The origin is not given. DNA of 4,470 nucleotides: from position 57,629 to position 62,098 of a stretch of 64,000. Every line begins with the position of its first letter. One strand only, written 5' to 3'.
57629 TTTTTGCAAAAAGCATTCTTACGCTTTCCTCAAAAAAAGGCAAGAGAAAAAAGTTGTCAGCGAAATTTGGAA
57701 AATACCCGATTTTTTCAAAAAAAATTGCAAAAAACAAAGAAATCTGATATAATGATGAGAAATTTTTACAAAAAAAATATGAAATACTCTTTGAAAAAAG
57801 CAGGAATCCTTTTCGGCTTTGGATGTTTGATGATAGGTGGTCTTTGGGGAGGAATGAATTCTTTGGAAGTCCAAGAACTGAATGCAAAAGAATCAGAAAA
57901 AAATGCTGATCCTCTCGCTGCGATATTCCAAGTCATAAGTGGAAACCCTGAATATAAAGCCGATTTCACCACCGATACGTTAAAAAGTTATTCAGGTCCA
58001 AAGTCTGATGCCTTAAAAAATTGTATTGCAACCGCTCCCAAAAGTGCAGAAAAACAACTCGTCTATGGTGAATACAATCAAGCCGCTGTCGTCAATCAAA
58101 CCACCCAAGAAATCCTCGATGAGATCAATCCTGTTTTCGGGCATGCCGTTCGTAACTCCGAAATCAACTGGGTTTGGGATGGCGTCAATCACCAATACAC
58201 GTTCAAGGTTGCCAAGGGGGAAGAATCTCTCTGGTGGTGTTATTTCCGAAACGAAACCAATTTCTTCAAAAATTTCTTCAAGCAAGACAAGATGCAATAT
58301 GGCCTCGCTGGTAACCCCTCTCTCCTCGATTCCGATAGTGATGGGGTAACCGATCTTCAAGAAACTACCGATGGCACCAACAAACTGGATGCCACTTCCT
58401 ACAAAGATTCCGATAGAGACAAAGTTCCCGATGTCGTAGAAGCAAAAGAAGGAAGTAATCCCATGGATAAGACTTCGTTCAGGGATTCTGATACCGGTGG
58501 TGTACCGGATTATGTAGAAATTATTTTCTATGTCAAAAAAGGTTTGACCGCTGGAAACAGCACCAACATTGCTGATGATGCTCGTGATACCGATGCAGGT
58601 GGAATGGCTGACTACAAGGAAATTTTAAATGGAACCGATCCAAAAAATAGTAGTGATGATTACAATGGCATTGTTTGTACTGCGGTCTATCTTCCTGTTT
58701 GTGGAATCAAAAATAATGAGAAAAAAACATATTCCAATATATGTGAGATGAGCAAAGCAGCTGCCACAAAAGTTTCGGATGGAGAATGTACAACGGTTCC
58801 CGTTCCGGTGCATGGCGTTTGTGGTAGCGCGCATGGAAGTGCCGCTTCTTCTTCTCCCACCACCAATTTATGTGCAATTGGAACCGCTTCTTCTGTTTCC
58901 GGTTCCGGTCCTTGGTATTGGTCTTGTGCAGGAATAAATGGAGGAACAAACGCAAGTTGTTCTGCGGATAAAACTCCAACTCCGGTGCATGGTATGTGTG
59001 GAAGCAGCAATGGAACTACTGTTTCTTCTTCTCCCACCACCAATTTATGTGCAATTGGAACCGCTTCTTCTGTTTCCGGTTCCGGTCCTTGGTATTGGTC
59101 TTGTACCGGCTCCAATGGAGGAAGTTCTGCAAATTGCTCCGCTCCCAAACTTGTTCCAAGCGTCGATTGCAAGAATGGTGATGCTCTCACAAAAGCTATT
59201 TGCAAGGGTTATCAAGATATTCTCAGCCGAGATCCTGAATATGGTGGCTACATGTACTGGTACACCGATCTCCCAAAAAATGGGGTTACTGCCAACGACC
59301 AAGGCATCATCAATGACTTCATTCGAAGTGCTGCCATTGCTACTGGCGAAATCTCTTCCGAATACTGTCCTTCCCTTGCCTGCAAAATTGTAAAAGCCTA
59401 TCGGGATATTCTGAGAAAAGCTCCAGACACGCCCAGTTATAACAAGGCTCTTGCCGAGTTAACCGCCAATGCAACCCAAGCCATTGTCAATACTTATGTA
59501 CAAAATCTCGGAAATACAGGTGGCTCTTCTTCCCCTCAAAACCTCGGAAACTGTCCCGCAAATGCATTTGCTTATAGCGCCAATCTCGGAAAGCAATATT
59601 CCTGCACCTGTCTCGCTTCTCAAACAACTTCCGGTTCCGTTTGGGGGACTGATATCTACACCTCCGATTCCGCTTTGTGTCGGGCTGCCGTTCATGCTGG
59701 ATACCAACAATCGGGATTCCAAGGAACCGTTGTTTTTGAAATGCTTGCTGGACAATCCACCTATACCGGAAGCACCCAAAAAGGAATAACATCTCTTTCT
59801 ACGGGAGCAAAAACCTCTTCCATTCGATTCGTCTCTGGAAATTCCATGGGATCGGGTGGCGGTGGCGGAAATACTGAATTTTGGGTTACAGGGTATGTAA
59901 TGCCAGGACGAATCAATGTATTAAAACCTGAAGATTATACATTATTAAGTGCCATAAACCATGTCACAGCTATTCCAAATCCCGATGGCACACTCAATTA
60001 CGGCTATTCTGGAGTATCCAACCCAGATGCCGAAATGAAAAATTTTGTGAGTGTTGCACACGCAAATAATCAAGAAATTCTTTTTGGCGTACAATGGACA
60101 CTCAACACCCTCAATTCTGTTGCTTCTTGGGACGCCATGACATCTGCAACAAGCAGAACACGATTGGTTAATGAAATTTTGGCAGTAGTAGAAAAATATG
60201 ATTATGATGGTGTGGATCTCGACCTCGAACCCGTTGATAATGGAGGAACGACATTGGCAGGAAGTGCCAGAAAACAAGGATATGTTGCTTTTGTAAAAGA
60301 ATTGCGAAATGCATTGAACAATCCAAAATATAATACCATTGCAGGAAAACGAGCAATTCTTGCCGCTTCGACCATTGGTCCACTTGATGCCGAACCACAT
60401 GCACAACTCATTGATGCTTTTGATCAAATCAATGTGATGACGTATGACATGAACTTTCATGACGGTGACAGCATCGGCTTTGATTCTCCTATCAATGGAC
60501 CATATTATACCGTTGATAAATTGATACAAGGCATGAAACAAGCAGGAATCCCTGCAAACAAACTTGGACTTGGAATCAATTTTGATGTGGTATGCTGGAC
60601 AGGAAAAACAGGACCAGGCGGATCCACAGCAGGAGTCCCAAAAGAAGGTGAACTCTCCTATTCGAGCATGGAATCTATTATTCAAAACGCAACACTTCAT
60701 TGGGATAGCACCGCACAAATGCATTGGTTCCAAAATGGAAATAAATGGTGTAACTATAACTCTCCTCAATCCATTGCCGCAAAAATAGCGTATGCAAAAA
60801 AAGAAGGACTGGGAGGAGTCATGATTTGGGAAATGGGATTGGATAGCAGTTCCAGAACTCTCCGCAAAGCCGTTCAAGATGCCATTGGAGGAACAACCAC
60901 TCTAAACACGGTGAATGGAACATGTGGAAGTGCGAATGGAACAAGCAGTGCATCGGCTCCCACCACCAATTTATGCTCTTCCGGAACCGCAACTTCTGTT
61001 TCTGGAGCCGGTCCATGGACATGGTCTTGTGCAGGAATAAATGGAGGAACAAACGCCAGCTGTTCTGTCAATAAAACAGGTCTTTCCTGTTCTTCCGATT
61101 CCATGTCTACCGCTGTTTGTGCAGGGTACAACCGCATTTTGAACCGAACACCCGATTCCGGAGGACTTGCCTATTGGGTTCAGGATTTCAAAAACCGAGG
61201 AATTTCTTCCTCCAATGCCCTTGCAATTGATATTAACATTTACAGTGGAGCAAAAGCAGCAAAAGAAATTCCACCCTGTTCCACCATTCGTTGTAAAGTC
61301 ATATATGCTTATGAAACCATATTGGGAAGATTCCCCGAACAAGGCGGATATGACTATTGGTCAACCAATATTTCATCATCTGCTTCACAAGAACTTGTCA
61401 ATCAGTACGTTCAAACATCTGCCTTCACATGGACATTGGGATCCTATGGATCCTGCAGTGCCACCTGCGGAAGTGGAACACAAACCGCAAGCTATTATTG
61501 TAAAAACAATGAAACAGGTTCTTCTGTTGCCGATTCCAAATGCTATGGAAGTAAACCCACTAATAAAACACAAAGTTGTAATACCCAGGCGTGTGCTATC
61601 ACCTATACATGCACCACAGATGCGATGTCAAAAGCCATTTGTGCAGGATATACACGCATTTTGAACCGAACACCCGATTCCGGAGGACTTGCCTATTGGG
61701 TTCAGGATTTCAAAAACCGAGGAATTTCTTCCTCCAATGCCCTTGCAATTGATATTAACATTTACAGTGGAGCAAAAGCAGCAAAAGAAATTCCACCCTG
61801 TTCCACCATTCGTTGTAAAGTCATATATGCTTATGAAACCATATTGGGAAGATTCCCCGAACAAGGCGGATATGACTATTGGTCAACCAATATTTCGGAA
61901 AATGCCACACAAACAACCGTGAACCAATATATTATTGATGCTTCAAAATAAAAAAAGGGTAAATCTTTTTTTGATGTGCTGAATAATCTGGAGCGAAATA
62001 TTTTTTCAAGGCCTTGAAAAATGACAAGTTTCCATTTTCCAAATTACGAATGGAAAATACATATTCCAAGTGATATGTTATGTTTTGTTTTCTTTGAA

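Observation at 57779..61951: Secreted 1390-aa mosaic protein combining animal-ECM-type modules (TSP3, Kazal, LCCL, TSP1) with a GH18 glycosidase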

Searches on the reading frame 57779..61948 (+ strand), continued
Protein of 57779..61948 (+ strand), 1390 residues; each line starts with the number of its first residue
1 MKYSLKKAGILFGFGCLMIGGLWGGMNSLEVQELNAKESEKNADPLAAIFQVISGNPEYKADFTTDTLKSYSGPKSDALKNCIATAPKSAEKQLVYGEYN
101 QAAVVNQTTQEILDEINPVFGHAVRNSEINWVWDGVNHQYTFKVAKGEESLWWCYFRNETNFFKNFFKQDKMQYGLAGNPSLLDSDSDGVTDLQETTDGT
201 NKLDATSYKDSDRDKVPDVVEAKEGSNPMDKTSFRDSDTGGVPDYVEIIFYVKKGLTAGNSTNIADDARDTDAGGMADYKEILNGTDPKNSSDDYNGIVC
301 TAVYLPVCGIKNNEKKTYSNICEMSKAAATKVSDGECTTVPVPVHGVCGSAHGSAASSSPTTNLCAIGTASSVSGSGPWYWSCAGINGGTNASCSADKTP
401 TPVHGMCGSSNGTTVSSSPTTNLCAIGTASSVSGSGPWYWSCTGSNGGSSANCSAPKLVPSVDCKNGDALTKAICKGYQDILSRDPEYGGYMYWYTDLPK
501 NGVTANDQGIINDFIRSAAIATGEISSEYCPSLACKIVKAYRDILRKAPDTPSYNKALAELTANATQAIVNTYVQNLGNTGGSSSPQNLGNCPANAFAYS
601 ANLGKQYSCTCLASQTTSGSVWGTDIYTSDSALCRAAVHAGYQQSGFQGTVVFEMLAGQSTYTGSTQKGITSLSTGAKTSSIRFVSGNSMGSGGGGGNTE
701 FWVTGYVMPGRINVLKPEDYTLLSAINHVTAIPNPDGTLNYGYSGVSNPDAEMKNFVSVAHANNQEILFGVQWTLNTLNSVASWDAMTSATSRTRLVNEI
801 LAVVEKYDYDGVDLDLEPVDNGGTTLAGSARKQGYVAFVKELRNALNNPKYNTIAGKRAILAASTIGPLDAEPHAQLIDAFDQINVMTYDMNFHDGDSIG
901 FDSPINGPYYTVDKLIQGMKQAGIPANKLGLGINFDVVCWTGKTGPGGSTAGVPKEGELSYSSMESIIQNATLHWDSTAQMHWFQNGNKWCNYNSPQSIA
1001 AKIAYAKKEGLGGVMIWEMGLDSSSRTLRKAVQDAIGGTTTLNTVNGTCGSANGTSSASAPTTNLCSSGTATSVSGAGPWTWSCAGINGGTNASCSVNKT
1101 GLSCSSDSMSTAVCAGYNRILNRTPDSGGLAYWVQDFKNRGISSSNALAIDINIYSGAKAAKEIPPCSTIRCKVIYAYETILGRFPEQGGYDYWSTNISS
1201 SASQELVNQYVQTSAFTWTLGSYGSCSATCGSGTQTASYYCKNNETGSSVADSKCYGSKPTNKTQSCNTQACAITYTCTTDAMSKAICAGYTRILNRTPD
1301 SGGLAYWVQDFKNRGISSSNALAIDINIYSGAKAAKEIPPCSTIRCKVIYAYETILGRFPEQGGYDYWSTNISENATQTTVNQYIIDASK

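Call 25: find_encoding_contigs(protein=P0122, flank=3000, max_places=3)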
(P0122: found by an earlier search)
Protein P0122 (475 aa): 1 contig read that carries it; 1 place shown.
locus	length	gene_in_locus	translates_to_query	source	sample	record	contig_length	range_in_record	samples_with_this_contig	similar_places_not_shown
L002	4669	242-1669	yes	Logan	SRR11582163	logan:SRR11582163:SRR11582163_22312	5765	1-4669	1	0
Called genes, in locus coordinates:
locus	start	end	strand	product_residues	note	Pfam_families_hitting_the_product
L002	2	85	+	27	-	?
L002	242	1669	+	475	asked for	PF13231:PMT_2 (weak)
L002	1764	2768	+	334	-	PF00551:Formyl_trans_N, PF00293:NUDIX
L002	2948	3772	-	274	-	PF10418:DHODB_Fe-S_bind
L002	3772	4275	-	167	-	PF12728:HTH_17 (weak)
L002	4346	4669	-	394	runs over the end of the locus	PF01820:Dala_Dala_lig_N, PF02222:ATP-grasp (weak), PF07478:Dala_Dala_lig_C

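Call 71: find_encoding_contigs(protein=P0105, flank=6000, max_places=1)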
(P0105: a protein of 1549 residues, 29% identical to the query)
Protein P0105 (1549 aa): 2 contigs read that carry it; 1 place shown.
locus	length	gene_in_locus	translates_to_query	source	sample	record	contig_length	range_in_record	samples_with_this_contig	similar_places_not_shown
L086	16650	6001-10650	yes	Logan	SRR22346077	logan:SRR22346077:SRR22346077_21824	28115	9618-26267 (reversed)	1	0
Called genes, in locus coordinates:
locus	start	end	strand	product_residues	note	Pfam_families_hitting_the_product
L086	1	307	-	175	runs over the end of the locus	PF07750:GcrA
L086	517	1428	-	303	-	PF00009:GTP_EFTU (weak), PF03193:RsgA_GTPase (faint), PF10662:PduV-EutP (faint), PF00350:Dynamin_N (faint), PF01926:MMR_HSR1, PF02421:FeoB_N, PF07650:KH_2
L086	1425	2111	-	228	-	PF14622:Ribonucleas_3_3, PF00636:Ribonuclease_3, PF00035:dsrm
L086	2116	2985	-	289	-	PF10502:Peptidase_S26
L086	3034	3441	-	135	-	PF01648:ACPS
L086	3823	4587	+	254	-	PF00156:Pribosyltran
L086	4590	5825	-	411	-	PF07963:N_methyl (weak)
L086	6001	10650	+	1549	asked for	PF00090:TSP_1 (faint), PF19030:TSP1_ADAMTS, PF25106:VWA_4, PF19030:TSP1_ADAMTS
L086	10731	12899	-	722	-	PF13328:HD_4, PF01966:HD, PF04607:RelA_SpoT, PF02824:TGS, PF19296:RelA_AH, PF28438:RelA_RIS, PF01842:ACT (weak), PF13291:ACT_4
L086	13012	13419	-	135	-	PF01192:RNA_pol_Rpb6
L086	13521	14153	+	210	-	PF03167:UDG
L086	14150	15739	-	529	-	PF00682:HMGL-like, PF22617:HCS_D2, PF08502:LeuA_dimer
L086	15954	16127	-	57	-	PF03966:Trm112p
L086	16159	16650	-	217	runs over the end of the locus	PF02190:LON_substr_bdg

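Call 72: find_encoding_contigs(protein=P0064, flank=6000, max_places=1)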
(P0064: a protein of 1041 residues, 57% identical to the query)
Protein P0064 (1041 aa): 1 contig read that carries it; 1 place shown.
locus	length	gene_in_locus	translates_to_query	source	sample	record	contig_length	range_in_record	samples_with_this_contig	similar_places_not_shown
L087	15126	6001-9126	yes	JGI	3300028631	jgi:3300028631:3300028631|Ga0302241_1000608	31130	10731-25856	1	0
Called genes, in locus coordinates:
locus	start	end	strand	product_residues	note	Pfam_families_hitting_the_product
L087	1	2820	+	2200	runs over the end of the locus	PF03781:FGE-sulfatase (weak), PF00147:Fibrinogen_C, PF01410:COLFI (faint), PF00147:Fibrinogen_C (weak), PF10102:DUF2341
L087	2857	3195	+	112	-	-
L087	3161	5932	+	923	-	PF00050:Kazal_1 (weak), PF07648:Kazal_2 (weak)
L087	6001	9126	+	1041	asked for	PF00050:Kazal_1 (weak)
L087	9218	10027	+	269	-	-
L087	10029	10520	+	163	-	-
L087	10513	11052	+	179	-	PF01725:Ham1p_like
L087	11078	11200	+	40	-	-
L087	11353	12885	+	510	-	PF12072:RNase_Y_N, PF00013:KH_1 (weak), PF08668:HDOD (faint), PF01966:HD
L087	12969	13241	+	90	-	PF00216:Bac_DNA_binding, PF18291:HU-HIG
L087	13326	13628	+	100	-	-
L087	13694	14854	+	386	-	PF00162:PGK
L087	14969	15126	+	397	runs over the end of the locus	PF01368:DHH, PF02272:DHHA1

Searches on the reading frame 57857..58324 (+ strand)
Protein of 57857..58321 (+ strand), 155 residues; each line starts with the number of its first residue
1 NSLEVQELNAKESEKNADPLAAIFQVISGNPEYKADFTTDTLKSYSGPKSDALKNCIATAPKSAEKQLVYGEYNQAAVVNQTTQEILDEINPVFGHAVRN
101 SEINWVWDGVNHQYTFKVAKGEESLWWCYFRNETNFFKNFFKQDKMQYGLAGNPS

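Call 8: search_protein_families(library=pfam, proteins=[window:57857-58318:+], max_evalue=10)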
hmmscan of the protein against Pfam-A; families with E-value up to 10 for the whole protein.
seq(154 aa): 2 families
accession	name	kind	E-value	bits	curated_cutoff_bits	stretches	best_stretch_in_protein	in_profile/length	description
PF24447.1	RE_BanI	-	0.099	12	28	1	78-122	75-119/338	Type II restriction enzyme BanI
PF21713.2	DncV_C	-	0.24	11.7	28.4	1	75-103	103-131/135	Cyclic GMP-AMP synthase, C-terminal domain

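Call 24: find_homologous_proteins(query=window:57857-58321:+, max_evalue=0.001)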
Query seq(155 aa): 21 candidates shared short words with the query, none scored E <= 0.001.

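Call 59: predict_structure(alignment_id=A5)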
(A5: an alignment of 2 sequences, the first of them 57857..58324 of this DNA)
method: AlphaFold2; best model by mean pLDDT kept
length: 156 residues; sequences in the alignment: 2
mean_pLDDT: 65.9   pTM: 0.65
mean pLDDT of the five models: 65.9, 44.3, 41.8, 41.6, 37.5
residues with pLDDT >= 90: 0; 70-90: 70; 50-70: 58; < 50: 28
segments of 3 or more residues with pLDDT < 50: 1-17, 30-34, 151-156
pLDDT, mean of each block of 10 residues (from residue 1): 44 46 56 55 80 83 64 67 66 71 73 77 81 69 70 40
secondary structure, 60 per line:
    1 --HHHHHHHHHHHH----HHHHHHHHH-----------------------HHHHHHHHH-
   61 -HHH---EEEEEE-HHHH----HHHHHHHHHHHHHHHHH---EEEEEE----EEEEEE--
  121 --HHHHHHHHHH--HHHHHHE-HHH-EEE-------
elements in order: H3-14 H19-27 H51-59 E68-73 H75-78 H83-99 E103-108 E113-118 H123-132 H135-140 E147-149

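Call 61: fold_search(model_id=the predicted structure, library=pdb)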
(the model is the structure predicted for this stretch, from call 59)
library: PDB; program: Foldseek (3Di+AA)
matches with E <= 10: 638; with E <= 0.001: 0
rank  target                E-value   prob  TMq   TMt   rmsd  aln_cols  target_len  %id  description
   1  3k7u_A                7.0e-01  0.04  0.12  0.15  13.6        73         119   11  Structure of essential protein from Trypanosoma brucei (released 2010-11-17)
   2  4gj4_D                1.3e+00  0.04  0.12  0.15  12.1        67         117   15  The Crystal Structure of the soluble Guanylate Cyclase PAS alpha domain from Manduca sexta (released 2013-08-14)
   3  6lxh_B                1.9e+00  0.13  0.13  0.07   2.3        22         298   14  Staphylococcus aureus surface protein-sdrc (released 2020-04-22)
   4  6lxh_A                2.1e+00  0.08  0.18  0.10   7.8        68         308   10  Staphylococcus aureus surface protein-sdrc (released 2020-04-22)
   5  8uy6_B                2.1e+00  0.03  0.15  0.19  14.0        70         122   10  Aquaporin Z with ALFA tag and bound to nanobody (released 2024-09-25)
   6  9u7q                  2.1e+00  0.02  0.17  0.09  14.3       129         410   12  Chitinase ChiA mutant - C61A/C79A (released 2025-07-30)
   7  6app_A                2.1e+00  0.02  0.12  0.15  13.6        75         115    8  Anti-Marburgvirus Nucleoprotein Single Domain Antibody A Complexed with Nucleoprotein C-terminal domain (released 2017-10-11)
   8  6xzu_A                2.1e+00  0.02  0.12  0.15  13.2        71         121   11  Complex of C-terminal domain of murine complement C3b with the hC3Nb3 nanobody (released 2020-08-12)
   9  5e7f_B                2.1e+00  0.02  0.12  0.14  12.4        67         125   10  Complex between lactococcal phage Tuc2009 RBP head domain and a nanobody (L06) (released 2015-12-30)
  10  1fe0_B                2.3e+00  0.09  0.24  0.41   5.1        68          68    7  CRYSTAL STRUCTURE OF CADMIUM-HAH1 (released 2001-01-20)
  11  1tua                  2.3e+00  0.09  0.23  0.20   5.0        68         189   18  1.5 A Crystal Structure of a Protein of Unknown Function APE0754 from Aeropyrum pernix (released 2004-08-17)
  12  6ui1_C                2.3e+00  0.03  0.16  0.19  13.7        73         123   16  Crystal structure of BoNT/A-LCHn domain in complex with VHH ciA-D12, ciA-B5, and ciA-H7 (released 2020-03-04)
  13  9u3o_A                2.3e+00  0.03  0.17  0.08  13.6       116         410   11  Crystal structure of Chi430 mutant E176A in the substrate complex (released 2025-08-06)
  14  9hml_C                2.3e+00  0.02  0.12  0.15  13.4        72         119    8  KIR2DL1 bound to RIFIN PfKE01_040007400 (released 2025-04-09)
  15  6z1v_B                2.3e+00  0.02  0.12  0.15  11.4        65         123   11  Structure of the EC2 domain of CD9 in complex with nanobody 4E8 (released 2020-09-23)
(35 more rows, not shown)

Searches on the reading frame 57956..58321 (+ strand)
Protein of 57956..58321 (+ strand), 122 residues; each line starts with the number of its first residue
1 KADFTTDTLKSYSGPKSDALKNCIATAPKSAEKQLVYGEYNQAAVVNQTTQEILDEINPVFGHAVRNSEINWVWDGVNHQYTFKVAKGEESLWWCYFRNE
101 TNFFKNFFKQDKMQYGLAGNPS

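Call 29: find_related_loci(query=A1, collection=metagenome_contigs, flank=8000)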
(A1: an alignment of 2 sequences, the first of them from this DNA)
Query A1 (122 aa) in metagenome_contigs; peptide patterns used: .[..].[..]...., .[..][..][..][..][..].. (x = any residue, [..] = any of these).
165 stretches matched a pattern, but none encodes a relative of the query by tblastn (E <= 1e-3).

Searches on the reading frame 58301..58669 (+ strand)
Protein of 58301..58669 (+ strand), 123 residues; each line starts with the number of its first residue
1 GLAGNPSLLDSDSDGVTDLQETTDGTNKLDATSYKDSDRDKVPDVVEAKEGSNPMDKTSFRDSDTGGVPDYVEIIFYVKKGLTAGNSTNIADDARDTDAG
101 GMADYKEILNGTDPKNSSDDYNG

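Call 8: search_protein_families(library=pfam, proteins=[window:58301-58669:+], max_evalue=10)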
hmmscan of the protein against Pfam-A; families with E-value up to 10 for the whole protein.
seq(123 aa): 2 families
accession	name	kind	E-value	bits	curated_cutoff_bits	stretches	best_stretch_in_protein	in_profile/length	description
PF18884.5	TSP3_bac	-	0.0021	18.3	25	1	101-116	6-21/22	Bacterial TSP3 repeat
PF03495.19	Binary_toxB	-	1.1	9.9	25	0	62-80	2-20/78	Clostridial binary toxin B/anthrax toxin PA Ca-binding domain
